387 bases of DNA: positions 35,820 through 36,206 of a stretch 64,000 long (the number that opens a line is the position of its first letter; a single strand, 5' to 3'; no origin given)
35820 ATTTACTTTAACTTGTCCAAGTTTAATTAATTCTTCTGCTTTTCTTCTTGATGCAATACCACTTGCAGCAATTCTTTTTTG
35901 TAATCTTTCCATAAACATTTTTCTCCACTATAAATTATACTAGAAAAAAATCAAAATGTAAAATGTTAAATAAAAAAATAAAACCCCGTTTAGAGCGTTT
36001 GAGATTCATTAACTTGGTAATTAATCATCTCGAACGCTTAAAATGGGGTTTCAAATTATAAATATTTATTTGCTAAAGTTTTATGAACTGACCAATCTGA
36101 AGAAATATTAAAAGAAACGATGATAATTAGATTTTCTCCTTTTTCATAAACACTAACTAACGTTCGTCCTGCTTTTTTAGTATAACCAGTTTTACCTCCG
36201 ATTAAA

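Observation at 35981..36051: Palindromic ~71-bp repeat element (copy A) between dacA and rluB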

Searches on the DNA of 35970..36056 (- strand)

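Call 35: build_rna_model(alignment_id=A2, structure=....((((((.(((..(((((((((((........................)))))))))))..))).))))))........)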
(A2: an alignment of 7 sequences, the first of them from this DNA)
Model R1 built from alignment A2 (7 sequences, 82 columns); structure: as given.
model positions 80; base pairs 20; branch points 0; effective number of sequences 2.96; information 0.708 bits per position. Calibrated on 0.2 Mb of random sequence (short: E-values are rough).
structure used (alignment columns):
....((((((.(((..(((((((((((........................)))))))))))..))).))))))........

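Call 36: search_with_rna_model(model_id=R1, source=window, filters=off, max_evalue=10, show_alignments=0)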
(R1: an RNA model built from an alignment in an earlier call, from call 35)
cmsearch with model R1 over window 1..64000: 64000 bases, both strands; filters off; matches with E-value up to 10: 74.
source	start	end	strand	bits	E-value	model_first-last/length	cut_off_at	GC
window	35974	36053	-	86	5.5e-18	1-80/80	no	0.34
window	44742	44821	-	80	1.6e-16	1-80/80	no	0.29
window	35979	36058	+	58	3.6e-11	1-80/80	no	0.34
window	44747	44826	+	47.9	1e-08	1-80/80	no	0.29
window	51212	51292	+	33.7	2.8e-05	1-80/80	no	0.32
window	38549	38629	-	30.4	0.00018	1-80/80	no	0.32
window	31713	31793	-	29.8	0.00025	1-80/80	no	0.28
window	38554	38634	+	27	0.0012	1-80/80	no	0.33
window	30972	31053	+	22.5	0.015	1-80/80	no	0.21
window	30907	30945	+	20.9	0.036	1-80/80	no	0.26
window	30967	31027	-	19.9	0.064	1-80/80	no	0.23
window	31568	31646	-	19.2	0.093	1-80/80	no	0.24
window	31720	31807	+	18.3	0.16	1-80/80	no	0.27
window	48849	48929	-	17.2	0.3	1-80/80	no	0.28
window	45524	45576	+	16.4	0.45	1-80/80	no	0.21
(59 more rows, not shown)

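Call 37: search_with_rna_model(model_id=R1, source=window, filters=default, max_evalue=0.1, show_alignments=10)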
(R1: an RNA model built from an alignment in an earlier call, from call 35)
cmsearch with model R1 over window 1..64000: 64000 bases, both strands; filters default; matches with E-value up to 0.1: 12.
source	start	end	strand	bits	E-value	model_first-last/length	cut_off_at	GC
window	35974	36053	-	86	5.5e-18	1-80/80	no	0.34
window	44742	44821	-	80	1.6e-16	1-80/80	no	0.29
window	35979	36058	+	57.9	3.6e-11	1-80/80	no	0.34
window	44747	44826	+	47.9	1e-08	1-80/80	no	0.29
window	51212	51292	+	33.7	2.8e-05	1-80/80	no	0.32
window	38549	38629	-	30.4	0.00018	1-80/80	no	0.32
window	31713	31793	-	29.8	0.00025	1-80/80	no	0.28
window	38554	38634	+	27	0.0012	1-80/80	no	0.33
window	30907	30945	+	20.9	0.036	1-80/80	no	0.26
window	30973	31053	+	20.1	0.057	1-80/80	no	0.21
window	30967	31027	-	19.8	0.068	1-80/80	no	0.23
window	31568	31646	-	19.2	0.094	1-80/80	no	0.24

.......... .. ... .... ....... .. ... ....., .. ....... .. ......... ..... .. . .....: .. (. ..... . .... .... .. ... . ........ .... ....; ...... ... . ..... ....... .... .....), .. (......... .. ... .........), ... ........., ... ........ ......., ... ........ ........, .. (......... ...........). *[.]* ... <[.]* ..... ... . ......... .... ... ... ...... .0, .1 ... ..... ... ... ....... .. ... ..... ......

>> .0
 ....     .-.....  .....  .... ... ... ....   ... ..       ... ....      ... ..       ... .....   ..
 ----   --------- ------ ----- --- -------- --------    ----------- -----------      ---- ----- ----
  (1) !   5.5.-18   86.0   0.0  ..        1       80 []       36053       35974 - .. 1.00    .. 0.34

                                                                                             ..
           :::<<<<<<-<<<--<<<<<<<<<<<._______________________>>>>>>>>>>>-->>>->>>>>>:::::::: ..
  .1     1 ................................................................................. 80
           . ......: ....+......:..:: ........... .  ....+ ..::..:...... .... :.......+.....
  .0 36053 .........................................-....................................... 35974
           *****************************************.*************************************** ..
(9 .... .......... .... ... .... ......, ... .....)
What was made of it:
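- Closest known: Intrinsic. Same: Ordinary terminators in this window share the outer part of the design (AAA-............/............-UUU; 30907-30945, call 37).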

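Call 38: search_with_rna_model(model_id=R1, sources=[L003, L006, L007, L155, L156, L157, L158], filters=off, max_evalue=0.5, show_alignments=0)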
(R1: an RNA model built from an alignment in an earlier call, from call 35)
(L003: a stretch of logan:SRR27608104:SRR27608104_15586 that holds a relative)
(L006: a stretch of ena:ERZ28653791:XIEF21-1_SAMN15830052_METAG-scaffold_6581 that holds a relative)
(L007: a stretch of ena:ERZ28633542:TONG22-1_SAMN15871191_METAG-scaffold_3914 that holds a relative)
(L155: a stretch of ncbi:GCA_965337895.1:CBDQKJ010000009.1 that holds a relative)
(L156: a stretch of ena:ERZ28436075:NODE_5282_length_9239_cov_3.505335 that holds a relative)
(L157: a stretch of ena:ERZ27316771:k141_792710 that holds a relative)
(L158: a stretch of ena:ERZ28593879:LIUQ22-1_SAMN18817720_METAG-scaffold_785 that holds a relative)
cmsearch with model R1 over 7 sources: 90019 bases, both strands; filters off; matches with E-value up to 0.5: 38.
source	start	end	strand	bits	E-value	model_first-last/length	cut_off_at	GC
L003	1087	1166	+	85.2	1.2e-17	1-80/80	no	0.25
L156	8021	8100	+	83.2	3.7e-17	1-80/80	no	0.24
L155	9417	9496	+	81.4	1e-16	1-80/80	no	0.29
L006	6718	6797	+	80.6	1.6e-16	1-80/80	no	0.26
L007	5046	5125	+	80.6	1.6e-16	1-80/80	no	0.26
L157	9876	9955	+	77.5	8.9e-16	1-80/80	no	0.26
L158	9876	9955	+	77.5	8.9e-16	1-80/80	no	0.26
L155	9412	9491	-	56.1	1.4e-10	1-80/80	no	0.29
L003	1082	1161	-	48.7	9e-09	1-80/80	no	0.25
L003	7288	7368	+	48.7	9.3e-09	1-80/80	no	0.33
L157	9871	9951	-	48.5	9.9e-09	1-80/80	no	0.26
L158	9871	9951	-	48.5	9.9e-09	1-80/80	no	0.26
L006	6713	6792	-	47.4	1.9e-08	1-80/80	no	0.28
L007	5041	5120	-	47.4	1.9e-08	1-80/80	no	0.28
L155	14297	14377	-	44.8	8.2e-08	1-80/80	no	0.26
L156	8017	8095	-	44.6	9.2e-08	1-80/80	no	0.24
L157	14077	14156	-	41.1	6.2e-07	1-80/80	no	0.36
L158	14077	14156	-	41.1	6.2e-07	1-80/80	no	0.36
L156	5424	5504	+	37.8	4e-06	1-80/80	no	0.31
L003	7283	7363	-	33.8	3.8e-05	1-80/80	no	0.32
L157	15196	15275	-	32.3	8.7e-05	1-80/80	no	0.25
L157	4238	4318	+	31.2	0.00016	1-80/80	no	0.4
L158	4238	4318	+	31.2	0.00016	1-80/80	no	0.4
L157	14082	14161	+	30.1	0.0003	1-80/80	no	0.35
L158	14082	14161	+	30.1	0.0003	1-80/80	no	0.35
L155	678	755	-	24.5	0.0067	1-80/80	no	0.37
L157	14929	15008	-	24.3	0.0076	1-80/80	no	0.29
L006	135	215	-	21.3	0.041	1-80/80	no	0.33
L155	13092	13163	-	21.1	0.045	1-80/80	no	0.33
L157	4233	4313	-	20.1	0.079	1-80/80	no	0.37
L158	4233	4313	-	20.1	0.079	1-80/80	no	0.37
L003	7184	7257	-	19.7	0.1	1-80/80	no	0.3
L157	14373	14452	-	19.1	0.14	1-80/80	no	0.25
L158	14373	14452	-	19.1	0.14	1-80/80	no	0.25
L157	15330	15423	+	18.8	0.16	1-80/80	no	0.27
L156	5419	5499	-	18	0.26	1-80/80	no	0.31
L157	7144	7178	-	17.4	0.36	1-80/80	no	0.17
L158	7144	7178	-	17.4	0.36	1-80/80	no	0.17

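Call 39: search_with_rna_model(model_id=R1, sources=[L129, L130, L131, L132, L133, L134, L135, L136, L137, L138, L139, L140, L141, L142, L143, L144, L145, L146, L147, L148, L149, L150, L151, L152, L153, L154, L016, L049, L022, L108], filters=default, max_evalue=1)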
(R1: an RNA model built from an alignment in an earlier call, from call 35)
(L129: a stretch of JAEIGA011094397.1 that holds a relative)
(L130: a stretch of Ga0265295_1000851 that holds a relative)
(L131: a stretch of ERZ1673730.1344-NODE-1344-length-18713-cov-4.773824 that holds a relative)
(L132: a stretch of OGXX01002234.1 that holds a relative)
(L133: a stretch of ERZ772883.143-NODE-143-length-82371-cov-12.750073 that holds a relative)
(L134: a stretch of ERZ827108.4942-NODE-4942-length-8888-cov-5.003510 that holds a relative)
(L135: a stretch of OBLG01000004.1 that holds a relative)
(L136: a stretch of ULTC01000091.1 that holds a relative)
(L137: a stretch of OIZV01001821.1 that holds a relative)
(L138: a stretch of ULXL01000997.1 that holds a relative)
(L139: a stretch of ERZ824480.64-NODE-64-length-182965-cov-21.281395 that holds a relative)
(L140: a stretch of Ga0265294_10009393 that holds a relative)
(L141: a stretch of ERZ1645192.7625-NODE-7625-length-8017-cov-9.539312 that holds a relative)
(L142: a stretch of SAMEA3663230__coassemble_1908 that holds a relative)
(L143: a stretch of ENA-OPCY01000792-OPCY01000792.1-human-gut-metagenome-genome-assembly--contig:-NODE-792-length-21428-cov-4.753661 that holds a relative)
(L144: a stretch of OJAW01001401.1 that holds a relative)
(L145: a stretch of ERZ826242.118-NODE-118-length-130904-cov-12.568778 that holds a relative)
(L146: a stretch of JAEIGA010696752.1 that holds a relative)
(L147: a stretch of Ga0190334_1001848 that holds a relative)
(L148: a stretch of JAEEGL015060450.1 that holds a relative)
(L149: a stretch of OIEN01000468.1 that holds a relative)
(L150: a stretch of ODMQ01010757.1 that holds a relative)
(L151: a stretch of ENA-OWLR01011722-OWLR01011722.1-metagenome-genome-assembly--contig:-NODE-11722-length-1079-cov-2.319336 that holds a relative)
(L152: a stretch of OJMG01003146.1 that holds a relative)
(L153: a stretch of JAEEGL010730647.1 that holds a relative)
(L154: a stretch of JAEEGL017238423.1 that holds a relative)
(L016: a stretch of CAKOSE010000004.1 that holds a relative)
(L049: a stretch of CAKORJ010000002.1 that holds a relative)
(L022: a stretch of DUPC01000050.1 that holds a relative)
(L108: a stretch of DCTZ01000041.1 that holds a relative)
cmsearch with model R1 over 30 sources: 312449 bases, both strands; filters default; matches with E-value up to 1: 7.
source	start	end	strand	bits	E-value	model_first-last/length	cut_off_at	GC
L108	5716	5795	-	63.3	9e-12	1-80/80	no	0.38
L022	3326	3406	+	58.3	1.5e-10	1-80/80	no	0.37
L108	5721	5800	+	35.6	4.9e-05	1-80/80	no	0.38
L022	3322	3401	-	34.9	7.2e-05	1-80/80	no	0.38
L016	273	299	-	18.3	0.76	1-80/80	no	0.26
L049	1769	1842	-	18.2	0.83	1-80/80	no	0.38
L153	10692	10733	+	18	0.89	1-80/80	no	0.14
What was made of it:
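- Tried and rejected: Only L022 and L108 proved to be real members (call 39).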

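Call 74: search_with_rna_model(model_id=R1, sources=[L159, L162, L170, L172, L178, L179, L180], filters=default, max_evalue=1)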
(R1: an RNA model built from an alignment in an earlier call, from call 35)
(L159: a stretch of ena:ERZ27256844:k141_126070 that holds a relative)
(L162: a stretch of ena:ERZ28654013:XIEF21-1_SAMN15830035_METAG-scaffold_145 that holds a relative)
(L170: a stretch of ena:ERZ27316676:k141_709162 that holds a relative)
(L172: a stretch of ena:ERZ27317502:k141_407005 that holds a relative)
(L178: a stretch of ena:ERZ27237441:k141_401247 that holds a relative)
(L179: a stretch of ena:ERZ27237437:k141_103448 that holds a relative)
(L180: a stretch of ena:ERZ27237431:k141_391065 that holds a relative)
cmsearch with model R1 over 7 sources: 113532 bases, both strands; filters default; matches with E-value up to 1: 3.
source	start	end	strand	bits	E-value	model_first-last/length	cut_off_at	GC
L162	19058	19138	-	33.7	4.9e-05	1-80/80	no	0.32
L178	16524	16598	-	20.5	0.08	1-80/80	no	0.24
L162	5821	5899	-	17.6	0.41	1-80/80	no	0.29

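Call 80: search_with_rna_model(model_id=R1, sources=[L182, L183], filters=off, max_evalue=0.5)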
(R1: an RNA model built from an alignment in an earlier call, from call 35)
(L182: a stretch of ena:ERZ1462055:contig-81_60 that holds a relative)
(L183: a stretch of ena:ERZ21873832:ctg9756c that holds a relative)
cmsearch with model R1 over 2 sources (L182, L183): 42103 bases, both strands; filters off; matches with E-value up to 0.5: 11.
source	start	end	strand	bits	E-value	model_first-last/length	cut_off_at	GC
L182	7573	7652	-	65.4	3.7e-13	1-80/80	no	0.26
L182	7578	7657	+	54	2.2e-10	1-80/80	no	0.26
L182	16779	16858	-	36.6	3.6e-06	1-80/80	no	0.31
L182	11877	11955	-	35.9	5.4e-06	1-80/80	no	0.25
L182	12581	12660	+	24.5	0.0032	1-80/80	no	0.21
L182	3191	3270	-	24.3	0.0035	1-80/80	no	0.28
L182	11881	11959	+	21.5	0.017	1-80/80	no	0.25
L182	10377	10458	-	17.4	0.17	1-80/80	no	0.27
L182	3196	3275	+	16.1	0.36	1-80/80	no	0.3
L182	12082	12162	+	16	0.38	1-80/80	no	0.28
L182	12078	12157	-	15.7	0.43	1-80/80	no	0.29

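Call 82: search_with_rna_model(model_id=R1, sources=[window, L003, L006, L155, L156, L157, L182, L108, L022], filters=default, max_evalue=0.00001, make_alignment=true)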
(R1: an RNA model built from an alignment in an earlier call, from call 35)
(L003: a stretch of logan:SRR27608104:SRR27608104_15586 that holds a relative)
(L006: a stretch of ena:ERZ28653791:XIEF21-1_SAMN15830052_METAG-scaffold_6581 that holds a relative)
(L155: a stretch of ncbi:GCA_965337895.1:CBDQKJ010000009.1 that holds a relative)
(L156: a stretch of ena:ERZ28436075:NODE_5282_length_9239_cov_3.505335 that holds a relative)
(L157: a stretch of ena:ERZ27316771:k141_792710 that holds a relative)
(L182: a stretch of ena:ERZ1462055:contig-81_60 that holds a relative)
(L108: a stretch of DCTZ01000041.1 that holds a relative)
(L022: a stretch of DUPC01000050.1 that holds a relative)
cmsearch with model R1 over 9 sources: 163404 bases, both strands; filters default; matches with E-value up to 0.00001: 22.
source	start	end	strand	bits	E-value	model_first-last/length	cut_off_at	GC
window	35974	36053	-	86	1.4e-17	1-80/80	no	0.34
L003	1087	1166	+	85.2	2.2e-17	1-80/80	no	0.25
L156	8021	8100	+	83.2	6.7e-17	1-80/80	no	0.24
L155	9417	9496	+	81.4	1.8e-16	1-80/80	no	0.29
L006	6718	6797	+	80.6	2.9e-16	1-80/80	no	0.26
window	44742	44821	-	80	4.1e-16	1-80/80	no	0.29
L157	9876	9955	+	77.5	1.6e-15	1-80/80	no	0.26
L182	7573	7652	-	65.4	1.4e-12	1-80/80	no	0.26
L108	5716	5795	-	63.3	4.7e-12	1-80/80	no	0.38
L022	3326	3406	+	58.3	7.6e-11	1-80/80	no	0.37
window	35979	36058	+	57.9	9.3e-11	1-80/80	no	0.34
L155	9412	9491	-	56.1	2.6e-10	1-80/80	no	0.29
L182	7578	7657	+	54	8.6e-10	1-80/80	no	0.26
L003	1082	1161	-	48.7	1.6e-08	1-80/80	no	0.25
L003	7288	7368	+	48.7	1.7e-08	1-80/80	no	0.33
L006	6713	6792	-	47.4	3.5e-08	1-80/80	no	0.28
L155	14297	14377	-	44.8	1.5e-07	1-80/80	no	0.26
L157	9871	9950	-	44.7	1.5e-07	1-80/80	no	0.26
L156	8017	8095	-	44.6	1.7e-07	1-80/80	no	0.24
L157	14077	14156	-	41.1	1.1e-06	1-80/80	no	0.36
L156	5424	5504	+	37.8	7.3e-06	1-80/80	no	0.31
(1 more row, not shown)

Alignment A4: 22 matches aligned to the model, 85 columns, each read 5' to 3' on its own strand. Consensus structure (alignment columns), stored with it:
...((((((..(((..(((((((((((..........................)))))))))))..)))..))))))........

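Call 86: search_dna_similar(query=window:35970-36056:-, collection=plasmids, mode=distant, max_evalue=1, max_rows=10)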
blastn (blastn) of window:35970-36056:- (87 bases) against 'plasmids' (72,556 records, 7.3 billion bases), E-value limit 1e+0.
Records with a match: 1; places in all: 1; records where one place covers at least 80% of the query: 0.
Best place of each record, by identity: 80-90% 1.
By first word of the organism name: Lactiplantibacillus 1.
By predicted mobility (MOB-suite, as given by PLSDB): mobilizable 1.
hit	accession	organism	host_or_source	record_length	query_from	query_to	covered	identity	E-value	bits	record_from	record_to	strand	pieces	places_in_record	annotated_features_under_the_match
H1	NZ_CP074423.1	Lactiplantibacillus plantarum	Scylla serrata,Pure bacterial ...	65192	2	35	39%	85.3%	7e-1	40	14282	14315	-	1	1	hypothetical protein | helix-turn-helix transcriptional regulator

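Call 87: search_dna_similar(query=window:35970-36056:-, collection=phages, mode=distant, max_evalue=1, max_rows=10)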
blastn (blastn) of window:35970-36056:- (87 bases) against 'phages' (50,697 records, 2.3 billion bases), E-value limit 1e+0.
No match.
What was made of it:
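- Plasmids and phages hold no relatives (calls 86, 87).
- Tried and rejected: Plasmid and phage collections (calls 86, 87): no relatives.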

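Call 98: search_with_rna_model(model_id=R1, sources=[L185, L184, L183], filters=default, max_evalue=1)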
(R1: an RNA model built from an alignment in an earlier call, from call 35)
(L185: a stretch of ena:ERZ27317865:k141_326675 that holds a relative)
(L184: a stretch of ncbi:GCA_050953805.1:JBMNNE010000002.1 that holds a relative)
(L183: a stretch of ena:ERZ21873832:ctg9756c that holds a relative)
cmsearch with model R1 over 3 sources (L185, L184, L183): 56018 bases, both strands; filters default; matches with E-value up to 1: 1.
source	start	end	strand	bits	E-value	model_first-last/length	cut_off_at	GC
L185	3947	3984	+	16.6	0.35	1-80/80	no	0.18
